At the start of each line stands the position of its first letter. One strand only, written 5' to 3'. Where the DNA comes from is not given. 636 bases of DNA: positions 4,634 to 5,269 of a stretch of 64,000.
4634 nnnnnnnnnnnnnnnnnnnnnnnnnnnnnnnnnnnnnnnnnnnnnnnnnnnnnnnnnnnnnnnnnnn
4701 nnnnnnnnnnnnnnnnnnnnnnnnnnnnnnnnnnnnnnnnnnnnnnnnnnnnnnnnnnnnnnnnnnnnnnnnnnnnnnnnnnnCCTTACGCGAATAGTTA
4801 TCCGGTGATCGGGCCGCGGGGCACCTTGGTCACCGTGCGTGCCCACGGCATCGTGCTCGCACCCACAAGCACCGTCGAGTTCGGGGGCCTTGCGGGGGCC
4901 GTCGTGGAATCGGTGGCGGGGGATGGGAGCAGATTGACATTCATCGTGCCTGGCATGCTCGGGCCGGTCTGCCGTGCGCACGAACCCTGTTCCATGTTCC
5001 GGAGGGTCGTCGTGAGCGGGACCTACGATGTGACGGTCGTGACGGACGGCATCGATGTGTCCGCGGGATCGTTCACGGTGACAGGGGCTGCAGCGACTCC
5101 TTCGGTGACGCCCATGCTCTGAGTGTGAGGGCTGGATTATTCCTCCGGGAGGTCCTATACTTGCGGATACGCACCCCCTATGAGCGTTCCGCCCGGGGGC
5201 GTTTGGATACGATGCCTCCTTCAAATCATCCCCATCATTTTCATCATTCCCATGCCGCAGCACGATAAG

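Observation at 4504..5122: UvrB carries an in-frame C-terminal extension with a TM helix and an Ig/IPT-like domain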

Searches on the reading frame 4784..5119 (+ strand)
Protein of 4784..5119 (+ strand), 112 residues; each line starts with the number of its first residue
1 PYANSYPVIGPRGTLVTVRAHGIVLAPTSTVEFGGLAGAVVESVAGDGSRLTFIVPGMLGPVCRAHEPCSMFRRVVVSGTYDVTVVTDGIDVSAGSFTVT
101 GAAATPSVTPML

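Call 30: find_homologous_proteins(query=A2, max_evalue=0.00001)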
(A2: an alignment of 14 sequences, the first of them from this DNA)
Query A2 (14 sequences) (112 aa, profile of the alignment): 79 proteins with E <= 0.00001 among 2969 candidates.
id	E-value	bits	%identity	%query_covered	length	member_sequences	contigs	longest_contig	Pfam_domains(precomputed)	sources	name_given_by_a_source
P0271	1.3e-41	159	40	85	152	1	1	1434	-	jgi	jgi:hypothetical protein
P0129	1.5e-39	152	41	87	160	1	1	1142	-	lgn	-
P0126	5.8e-39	150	41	85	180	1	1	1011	-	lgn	-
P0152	9.6e-39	149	40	85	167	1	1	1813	-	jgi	jgi:hypothetical protein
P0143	2.9e-38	148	40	85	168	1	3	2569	-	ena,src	-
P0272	5.3e-38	147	39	85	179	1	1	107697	-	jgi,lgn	jgi:hypothetical protein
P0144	3.2e-37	145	39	89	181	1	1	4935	-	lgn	-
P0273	1.7e-36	142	46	85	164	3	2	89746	-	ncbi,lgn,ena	-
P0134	1.5e-35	139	40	85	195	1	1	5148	-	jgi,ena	-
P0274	1.8e-35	139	44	83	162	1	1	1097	-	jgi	jgi:hypothetical protein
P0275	3.5e-35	138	40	86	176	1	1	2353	-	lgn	-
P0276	7.2e-35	137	43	85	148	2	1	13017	-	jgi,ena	-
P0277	8.6e-35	137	42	85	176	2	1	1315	-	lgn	-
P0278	1.1e-34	136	39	85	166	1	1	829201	PF01833.31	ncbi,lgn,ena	-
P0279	1.5e-34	136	37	88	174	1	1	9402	-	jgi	jgi:hypothetical protein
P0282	2.2e-34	135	39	86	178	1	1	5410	PF01833.31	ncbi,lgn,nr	ncbi:MAG TPA: IPT/TIG domain-containing protein [Candidatus Paceibacterota bacterium]|nr:IPT/TIG dom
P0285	8.7e-33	130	35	88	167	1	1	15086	PF01833.31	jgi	jgi:IPT/TIG domain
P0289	5.7e-31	124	35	89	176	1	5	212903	-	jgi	jgi:hypothetical protein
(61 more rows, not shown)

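Call 31: search_solved_structures(query=A2, max_evalue=1, show_alignments=2)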
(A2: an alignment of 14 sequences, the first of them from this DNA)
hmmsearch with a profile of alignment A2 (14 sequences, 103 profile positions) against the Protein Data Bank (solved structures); distinct sequences matched with E-value up to 1: 37.
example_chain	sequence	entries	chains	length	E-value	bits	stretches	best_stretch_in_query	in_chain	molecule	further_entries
6jw5_A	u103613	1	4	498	2.5e-06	30.8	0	31-78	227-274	TAL effector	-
6jw0_A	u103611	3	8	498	3.1e-06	30.5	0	31-78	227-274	TAL effector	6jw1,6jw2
3ugm_A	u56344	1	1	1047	0.0001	25.6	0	31-77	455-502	TAL effector AvrBs3/PthA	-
1qho_A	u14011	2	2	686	0.02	18.2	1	4-50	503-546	ALPHA-AMYLASE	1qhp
4cgt_A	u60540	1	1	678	0.021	18.2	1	4-59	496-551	CYCLODEXTRIN GLYCOSYLTRANSFERASE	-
6cgt_A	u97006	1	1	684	0.022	18.1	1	4-59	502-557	CYCLODEXTRIN GLYCOSYLTRANSFERASE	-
1cgu_A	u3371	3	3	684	0.022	18.1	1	4-59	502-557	CYCLODEXTRIN GLYCOSYL-TRANSFERASE | CYCLODEXTRIN GLYCOSYLTRANSFERASE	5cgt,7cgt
3cgt_A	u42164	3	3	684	0.022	18.1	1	4-59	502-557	CYCLODEXTRIN GLYCOSYLTRANSFERASE | PROTEIN (CYCLODEXTRIN-GLYCOSYLTRANSFERASE)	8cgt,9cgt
1cgt_A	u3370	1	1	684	0.022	18.1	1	4-59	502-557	CYCLODEXTRIN GLYCOSYL-TRANSFERASE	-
1tcm_A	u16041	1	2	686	0.022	18.1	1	5-61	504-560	CYCLODEXTRIN GLYCOSYLTRANSFERASE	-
1cgw_A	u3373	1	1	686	0.029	17.7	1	5-61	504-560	CYCLOMALTODEXTRIN GLUCANOTRANSFERASE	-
1cxf_A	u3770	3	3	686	0.029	17.7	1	5-61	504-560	CYCLODEXTRIN GLYCOSYLTRANSFERASE | PROTEIN (CYCLODEXTRIN-GLYCOSYLTRANSFERASE)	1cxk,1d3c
1cdg_A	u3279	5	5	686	0.029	17.7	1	5-61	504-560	CYCLODEXTRIN GLYCOSYL-TRANSFERASE | CYCLODEXTRIN GLYCOSYLTRANSFERASE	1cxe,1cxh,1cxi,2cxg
1cgx_A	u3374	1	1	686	0.029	17.7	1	5-61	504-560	CYCLOMALTODEXTRIN GLUCANOTRANSFERASE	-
1kck_A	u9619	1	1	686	0.029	17.7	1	5-61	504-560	CYCLODEXTRIN GLYCOSYLTRANSFERASE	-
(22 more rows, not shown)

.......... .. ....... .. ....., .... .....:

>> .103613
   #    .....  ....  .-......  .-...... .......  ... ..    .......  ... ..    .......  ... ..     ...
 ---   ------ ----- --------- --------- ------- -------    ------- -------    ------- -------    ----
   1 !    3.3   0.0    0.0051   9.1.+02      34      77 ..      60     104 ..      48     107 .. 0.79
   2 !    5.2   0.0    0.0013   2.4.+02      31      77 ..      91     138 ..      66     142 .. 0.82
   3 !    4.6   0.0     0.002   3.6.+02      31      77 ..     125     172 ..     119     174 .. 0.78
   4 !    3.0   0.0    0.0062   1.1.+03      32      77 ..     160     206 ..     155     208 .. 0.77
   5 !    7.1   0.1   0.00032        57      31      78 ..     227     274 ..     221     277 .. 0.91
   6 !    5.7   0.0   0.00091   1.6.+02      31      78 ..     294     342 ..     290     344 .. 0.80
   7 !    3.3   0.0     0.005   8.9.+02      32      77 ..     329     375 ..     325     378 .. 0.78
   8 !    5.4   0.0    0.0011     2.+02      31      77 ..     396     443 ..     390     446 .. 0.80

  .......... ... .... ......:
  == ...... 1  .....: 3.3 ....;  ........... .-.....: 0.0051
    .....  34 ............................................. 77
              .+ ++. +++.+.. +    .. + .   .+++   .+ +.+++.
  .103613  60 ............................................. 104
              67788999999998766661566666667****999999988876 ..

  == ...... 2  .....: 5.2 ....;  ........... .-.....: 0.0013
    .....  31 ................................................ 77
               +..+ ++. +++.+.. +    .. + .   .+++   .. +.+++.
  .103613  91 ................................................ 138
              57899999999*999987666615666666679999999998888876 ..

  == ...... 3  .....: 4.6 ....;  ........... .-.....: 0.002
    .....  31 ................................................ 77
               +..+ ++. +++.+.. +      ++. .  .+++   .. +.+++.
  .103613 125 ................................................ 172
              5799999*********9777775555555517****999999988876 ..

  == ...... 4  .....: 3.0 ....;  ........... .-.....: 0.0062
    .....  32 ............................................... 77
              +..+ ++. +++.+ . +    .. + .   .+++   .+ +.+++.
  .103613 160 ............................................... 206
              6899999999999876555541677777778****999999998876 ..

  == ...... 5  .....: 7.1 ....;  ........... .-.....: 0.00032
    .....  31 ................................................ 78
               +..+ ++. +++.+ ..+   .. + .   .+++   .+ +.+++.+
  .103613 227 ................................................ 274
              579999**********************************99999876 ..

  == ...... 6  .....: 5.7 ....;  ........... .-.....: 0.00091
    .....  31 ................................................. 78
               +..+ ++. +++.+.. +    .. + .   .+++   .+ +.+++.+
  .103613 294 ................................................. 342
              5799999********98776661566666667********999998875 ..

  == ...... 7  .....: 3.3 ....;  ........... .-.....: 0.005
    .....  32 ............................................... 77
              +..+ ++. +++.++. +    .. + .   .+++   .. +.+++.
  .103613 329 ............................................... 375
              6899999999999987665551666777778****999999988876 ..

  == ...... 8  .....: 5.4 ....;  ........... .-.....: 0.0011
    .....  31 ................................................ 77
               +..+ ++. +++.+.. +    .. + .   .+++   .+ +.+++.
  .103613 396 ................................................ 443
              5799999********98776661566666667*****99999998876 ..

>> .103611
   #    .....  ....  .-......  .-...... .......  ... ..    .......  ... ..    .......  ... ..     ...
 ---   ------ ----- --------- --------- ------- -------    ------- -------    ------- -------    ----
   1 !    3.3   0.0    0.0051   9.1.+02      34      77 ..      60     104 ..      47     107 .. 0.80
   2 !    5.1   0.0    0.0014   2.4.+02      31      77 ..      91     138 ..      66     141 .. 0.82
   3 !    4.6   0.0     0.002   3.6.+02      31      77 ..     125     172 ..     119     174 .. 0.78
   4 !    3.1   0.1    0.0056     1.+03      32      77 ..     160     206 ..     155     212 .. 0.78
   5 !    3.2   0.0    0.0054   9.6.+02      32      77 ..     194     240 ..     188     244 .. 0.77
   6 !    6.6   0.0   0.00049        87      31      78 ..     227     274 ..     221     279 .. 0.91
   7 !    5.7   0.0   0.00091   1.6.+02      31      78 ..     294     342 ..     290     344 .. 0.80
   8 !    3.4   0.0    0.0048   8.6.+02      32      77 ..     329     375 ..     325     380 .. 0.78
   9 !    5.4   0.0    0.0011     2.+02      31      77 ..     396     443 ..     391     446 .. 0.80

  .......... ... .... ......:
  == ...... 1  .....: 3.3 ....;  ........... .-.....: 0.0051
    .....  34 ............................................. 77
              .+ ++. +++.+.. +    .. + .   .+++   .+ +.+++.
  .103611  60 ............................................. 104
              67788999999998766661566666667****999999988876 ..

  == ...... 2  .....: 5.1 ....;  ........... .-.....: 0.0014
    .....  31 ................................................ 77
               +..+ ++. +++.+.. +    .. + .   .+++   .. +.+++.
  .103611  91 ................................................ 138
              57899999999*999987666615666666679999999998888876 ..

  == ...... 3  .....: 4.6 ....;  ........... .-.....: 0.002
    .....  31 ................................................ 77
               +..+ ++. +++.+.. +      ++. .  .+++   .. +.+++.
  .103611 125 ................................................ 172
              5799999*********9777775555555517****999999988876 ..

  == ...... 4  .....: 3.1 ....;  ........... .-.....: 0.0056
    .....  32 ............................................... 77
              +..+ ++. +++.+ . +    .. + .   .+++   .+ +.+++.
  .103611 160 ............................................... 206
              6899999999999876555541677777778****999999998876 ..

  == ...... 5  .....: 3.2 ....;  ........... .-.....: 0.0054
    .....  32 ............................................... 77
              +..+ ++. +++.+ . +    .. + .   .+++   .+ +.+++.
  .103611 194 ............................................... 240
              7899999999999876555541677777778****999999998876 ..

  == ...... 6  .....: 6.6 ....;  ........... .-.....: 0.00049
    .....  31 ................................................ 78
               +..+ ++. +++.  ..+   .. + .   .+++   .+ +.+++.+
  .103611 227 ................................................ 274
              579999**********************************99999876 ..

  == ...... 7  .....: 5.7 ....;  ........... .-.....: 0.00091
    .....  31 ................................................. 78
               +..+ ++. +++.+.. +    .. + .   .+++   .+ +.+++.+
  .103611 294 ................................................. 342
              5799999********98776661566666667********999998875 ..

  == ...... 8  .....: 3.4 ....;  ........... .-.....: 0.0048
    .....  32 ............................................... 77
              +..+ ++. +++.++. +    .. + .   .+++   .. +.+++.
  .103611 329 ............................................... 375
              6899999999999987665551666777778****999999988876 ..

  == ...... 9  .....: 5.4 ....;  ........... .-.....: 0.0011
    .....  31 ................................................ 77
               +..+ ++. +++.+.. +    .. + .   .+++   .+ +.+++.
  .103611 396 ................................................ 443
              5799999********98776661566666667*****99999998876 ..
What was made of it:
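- Tried and rejected: The CGTase domain D hits (E about 0.02) agree with IPT/E-set (call 31).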

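Call 33: find_encoding_contigs(protein=P0282, flank=5000, max_places=2)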
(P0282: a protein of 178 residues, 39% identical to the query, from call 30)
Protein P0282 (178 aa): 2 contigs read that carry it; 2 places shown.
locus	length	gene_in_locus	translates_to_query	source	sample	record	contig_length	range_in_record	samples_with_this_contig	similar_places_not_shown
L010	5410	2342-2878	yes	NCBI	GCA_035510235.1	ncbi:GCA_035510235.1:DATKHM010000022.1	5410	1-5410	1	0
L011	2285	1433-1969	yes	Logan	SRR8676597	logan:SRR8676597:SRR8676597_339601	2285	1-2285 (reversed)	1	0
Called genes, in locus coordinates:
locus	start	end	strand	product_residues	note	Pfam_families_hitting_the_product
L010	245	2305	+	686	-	PF00270:DEAD (faint), PF04851:ResIII, PF17757:UvrB_inter, PF27431:UvrB_3rd, PF00271:Helicase_C, PF12344:UvrB, PF02151:UVR (weak)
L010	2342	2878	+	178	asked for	PF01833:TIG (faint)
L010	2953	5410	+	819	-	PF00005:ABC_tran (faint), PF02463:SMC_N (faint), PF13175:AAA_15 (faint), PF13555:AAA_29 (faint), PF20703:nSTAND1 (faint), PF13304:AAA_21 (faint), PF00684:DnaJ_CXXCXGXG (faint), PF17760:UvrA_inter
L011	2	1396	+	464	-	?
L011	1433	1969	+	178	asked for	PF01833:TIG (faint)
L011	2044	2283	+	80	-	?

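Call 34: find_encoding_contigs(protein=P0289, flank=5000, max_places=2)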
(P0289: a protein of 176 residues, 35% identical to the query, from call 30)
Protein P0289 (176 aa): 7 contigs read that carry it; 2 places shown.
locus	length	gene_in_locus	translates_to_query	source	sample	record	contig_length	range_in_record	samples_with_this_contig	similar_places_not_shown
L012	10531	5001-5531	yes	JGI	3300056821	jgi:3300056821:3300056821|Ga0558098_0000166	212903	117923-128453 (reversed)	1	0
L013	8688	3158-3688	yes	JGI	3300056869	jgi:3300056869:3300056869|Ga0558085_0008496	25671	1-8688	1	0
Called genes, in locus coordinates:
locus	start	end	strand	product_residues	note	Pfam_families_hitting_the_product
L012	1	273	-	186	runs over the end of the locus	-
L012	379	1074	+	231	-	PF02585:PIG-L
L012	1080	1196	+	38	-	-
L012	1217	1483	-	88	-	-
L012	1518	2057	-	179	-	PF02245:Pur_DNA_glyco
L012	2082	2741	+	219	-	PF00730:HhH-GPD, PF00633:HHH (weak)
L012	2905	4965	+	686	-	PF00270:DEAD (faint), PF04851:ResIII, PF17757:UvrB_inter, PF27431:UvrB_3rd, PF00271:Helicase_C, PF12344:UvrB, PF02151:UVR (weak)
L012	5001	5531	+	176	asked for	-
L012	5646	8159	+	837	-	PF00005:ABC_tran (faint), PF02463:SMC_N (faint), PF13175:AAA_15 (faint), PF13191:AAA_16 (faint), PF13555:AAA_29 (faint), PF20703:nSTAND1 (faint), PF13304:AAA_21 (faint), PF17760:UvrA_inter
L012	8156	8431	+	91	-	PF21785:Bflower_2 (weak)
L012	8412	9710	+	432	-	PF24348:DUF7508 (faint), PF27096:UvrC_M, PF02151:UVR, PF08459:UvrC_RNaseH_dom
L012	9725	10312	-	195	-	-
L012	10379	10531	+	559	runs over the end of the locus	PF01565:FAD_binding_4, PF02913:FAD-oxidase_C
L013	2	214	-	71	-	?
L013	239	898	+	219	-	PF00730:HhH-GPD, PF00633:HHH (weak)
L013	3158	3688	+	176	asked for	-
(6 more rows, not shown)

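Call 35: find_encoding_contigs(protein=P0285, flank=5000, max_places=2)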
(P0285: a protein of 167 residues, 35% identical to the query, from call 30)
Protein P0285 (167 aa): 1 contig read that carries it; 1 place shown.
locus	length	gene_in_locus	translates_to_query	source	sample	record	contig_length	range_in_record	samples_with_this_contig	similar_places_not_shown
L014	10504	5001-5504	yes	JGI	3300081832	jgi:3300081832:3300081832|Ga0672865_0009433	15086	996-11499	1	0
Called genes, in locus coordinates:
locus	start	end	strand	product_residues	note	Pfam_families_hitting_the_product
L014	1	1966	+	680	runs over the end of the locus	PF00270:DEAD (faint), PF04851:ResIII, PF17757:UvrB_inter, PF27431:UvrB_3rd, PF00271:Helicase_C, PF12344:UvrB, PF02151:UVR (weak)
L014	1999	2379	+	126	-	-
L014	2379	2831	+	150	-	PF01243:PNPOx_N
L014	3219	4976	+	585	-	PF00664:ABC_membrane, PF00005:ABC_tran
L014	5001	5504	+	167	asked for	PF01833:TIG (weak)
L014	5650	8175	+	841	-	PF00005:ABC_tran (faint), PF02463:SMC_N (faint), PF03193:RsgA_GTPase (faint), PF13175:AAA_15 (faint), PF13476:AAA_23 (faint), PF13555:AAA_29 (faint), PF20703:nSTAND1 (faint), PF17760:UvrA_inter, +2 more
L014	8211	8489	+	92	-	PF21785:Bflower_2 (weak)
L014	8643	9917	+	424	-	PF01541:GIY-YIG, PF27096:UvrC_M, PF02151:UVR (weak), PF08459:UvrC_RNaseH_dom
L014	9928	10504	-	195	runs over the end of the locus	-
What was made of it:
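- In L014 it stays next to uvrA although three genes separate it from uvrB (call 35).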
